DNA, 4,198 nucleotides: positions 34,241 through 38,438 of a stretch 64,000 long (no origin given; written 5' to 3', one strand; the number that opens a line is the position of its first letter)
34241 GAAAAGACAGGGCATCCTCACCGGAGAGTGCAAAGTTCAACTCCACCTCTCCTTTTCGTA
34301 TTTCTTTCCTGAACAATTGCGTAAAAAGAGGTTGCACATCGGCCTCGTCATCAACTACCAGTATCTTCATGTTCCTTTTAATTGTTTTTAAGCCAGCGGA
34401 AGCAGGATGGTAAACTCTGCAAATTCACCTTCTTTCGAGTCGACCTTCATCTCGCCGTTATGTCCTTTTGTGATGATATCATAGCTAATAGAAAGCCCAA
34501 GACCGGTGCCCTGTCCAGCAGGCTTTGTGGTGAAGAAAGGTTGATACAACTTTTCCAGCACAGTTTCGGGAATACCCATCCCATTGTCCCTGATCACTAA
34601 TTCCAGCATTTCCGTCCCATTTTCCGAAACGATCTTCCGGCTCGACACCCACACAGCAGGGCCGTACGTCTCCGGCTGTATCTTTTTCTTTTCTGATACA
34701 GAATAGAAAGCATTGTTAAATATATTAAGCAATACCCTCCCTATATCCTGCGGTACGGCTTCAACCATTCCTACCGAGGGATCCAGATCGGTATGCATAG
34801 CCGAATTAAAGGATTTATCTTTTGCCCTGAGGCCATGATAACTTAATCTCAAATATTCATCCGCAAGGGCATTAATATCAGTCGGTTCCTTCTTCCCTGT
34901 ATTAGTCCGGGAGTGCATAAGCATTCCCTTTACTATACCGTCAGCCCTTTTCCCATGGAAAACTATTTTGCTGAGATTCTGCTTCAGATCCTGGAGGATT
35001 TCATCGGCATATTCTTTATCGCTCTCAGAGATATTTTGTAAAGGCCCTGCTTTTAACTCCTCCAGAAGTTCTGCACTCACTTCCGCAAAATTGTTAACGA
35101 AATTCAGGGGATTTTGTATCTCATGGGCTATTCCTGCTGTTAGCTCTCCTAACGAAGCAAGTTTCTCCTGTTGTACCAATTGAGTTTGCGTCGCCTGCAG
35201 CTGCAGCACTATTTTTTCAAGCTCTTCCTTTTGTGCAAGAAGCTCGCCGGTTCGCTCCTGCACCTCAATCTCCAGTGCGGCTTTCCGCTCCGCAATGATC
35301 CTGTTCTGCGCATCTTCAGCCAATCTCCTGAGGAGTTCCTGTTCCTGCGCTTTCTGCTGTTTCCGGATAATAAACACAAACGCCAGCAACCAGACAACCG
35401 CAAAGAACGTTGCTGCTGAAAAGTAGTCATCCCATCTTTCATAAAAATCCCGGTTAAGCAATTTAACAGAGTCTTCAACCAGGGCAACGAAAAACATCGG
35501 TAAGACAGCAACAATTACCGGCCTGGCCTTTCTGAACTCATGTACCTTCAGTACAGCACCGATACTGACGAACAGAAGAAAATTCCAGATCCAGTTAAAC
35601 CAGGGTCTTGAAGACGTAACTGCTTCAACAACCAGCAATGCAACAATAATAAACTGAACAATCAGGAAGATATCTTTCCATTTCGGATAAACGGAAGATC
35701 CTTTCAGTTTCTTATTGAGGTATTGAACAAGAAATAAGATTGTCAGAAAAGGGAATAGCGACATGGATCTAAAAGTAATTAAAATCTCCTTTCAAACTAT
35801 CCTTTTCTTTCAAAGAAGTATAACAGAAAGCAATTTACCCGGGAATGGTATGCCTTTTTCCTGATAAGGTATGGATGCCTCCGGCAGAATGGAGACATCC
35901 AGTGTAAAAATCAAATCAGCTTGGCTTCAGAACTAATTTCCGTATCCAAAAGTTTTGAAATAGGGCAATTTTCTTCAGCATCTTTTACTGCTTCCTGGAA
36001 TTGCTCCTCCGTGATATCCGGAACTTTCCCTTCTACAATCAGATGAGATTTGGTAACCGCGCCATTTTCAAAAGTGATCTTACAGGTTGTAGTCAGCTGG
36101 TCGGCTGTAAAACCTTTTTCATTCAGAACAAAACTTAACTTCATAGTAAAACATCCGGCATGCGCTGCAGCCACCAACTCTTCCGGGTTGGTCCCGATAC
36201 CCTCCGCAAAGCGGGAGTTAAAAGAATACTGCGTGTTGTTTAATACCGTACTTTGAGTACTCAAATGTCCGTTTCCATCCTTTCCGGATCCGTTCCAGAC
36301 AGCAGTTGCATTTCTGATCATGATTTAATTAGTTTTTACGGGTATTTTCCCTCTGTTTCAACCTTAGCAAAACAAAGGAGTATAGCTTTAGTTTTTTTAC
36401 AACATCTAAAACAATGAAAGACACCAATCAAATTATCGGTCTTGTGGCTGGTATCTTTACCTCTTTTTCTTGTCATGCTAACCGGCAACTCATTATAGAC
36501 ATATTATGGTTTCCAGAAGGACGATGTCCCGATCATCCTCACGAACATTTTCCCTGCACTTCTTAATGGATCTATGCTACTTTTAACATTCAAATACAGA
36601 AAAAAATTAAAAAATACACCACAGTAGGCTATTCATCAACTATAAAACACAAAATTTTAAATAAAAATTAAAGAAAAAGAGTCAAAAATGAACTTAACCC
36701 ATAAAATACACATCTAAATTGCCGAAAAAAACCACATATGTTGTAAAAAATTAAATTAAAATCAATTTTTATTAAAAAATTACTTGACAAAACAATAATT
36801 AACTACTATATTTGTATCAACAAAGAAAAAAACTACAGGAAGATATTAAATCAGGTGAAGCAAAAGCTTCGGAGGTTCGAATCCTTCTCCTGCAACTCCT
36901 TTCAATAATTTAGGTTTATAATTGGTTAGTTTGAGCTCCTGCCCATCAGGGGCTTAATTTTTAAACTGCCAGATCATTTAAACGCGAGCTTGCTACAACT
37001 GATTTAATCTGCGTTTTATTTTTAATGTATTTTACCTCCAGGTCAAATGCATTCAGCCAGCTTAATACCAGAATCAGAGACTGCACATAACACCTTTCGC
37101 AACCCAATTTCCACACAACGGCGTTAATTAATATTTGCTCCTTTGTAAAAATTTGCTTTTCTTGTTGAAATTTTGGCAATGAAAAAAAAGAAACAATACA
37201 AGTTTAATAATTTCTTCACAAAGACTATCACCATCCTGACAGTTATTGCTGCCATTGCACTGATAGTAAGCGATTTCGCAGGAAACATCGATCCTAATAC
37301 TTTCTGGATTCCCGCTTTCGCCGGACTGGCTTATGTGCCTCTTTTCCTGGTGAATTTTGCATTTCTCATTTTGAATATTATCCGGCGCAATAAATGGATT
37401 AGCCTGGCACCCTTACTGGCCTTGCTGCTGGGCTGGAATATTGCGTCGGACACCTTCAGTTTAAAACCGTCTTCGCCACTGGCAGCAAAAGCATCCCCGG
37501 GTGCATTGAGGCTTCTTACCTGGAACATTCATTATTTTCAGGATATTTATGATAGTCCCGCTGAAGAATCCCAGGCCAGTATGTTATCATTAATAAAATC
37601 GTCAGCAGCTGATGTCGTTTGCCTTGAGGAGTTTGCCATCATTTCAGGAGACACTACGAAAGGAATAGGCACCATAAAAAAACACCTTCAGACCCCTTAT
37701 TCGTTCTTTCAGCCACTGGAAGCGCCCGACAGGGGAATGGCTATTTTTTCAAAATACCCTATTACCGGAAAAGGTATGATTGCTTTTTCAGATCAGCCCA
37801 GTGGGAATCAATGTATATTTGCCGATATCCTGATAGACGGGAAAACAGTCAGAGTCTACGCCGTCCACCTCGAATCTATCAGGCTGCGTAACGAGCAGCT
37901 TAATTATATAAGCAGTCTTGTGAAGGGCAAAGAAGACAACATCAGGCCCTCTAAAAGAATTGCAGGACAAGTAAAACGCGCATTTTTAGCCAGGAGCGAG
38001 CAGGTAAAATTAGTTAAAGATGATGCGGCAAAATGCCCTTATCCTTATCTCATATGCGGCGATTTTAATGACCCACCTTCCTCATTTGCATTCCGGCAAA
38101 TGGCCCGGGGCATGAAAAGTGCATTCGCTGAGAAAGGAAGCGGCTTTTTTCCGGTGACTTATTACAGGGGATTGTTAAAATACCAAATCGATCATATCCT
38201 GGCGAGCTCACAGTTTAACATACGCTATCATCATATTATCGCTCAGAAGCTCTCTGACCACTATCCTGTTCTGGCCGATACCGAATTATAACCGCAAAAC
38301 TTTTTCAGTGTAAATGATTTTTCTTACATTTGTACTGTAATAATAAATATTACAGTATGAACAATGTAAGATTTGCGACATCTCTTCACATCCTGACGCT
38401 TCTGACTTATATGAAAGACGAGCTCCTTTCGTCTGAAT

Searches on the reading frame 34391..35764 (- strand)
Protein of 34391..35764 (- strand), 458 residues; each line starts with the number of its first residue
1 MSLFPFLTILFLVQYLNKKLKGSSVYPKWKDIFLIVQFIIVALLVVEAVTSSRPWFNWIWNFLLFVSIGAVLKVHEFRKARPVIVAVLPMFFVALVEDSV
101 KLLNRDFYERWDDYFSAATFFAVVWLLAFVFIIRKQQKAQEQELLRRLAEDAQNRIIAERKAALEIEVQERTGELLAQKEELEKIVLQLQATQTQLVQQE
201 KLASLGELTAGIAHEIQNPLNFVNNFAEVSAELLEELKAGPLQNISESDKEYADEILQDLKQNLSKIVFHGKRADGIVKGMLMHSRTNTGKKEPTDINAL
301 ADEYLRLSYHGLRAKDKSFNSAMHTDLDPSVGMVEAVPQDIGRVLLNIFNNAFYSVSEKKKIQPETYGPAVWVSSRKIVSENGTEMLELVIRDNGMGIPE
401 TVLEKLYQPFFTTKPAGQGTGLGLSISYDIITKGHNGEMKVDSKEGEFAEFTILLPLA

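Call 71: search_protein_families(library=pfam, proteins=[window:34391-35764:-], max_evalue=0.00001)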
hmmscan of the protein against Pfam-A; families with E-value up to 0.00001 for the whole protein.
window:34391-35764:- (458 aa): 1 family
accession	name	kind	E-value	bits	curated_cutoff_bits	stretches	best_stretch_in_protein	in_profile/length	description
PF02518.31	HATPase_c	-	3.1e-18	66.7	26.4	1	338-457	3-109/111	Histidine kinase-, DNA gyrase B-, and HSP90-like ATPase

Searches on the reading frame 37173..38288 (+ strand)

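Call 71: search_protein_families(library=pfam, proteins=[window:37173-38288:+], max_evalue=0.00001)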
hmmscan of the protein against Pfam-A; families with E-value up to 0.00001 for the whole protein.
window:37173-38288:+ (372 aa): 1 family
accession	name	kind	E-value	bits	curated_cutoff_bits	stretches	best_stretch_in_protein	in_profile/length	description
PF03372.29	Exo_endo_phos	-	1.8e-18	67.5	24.5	1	115-363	1-225/225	Endonuclease/Exonuclease/phosphatase family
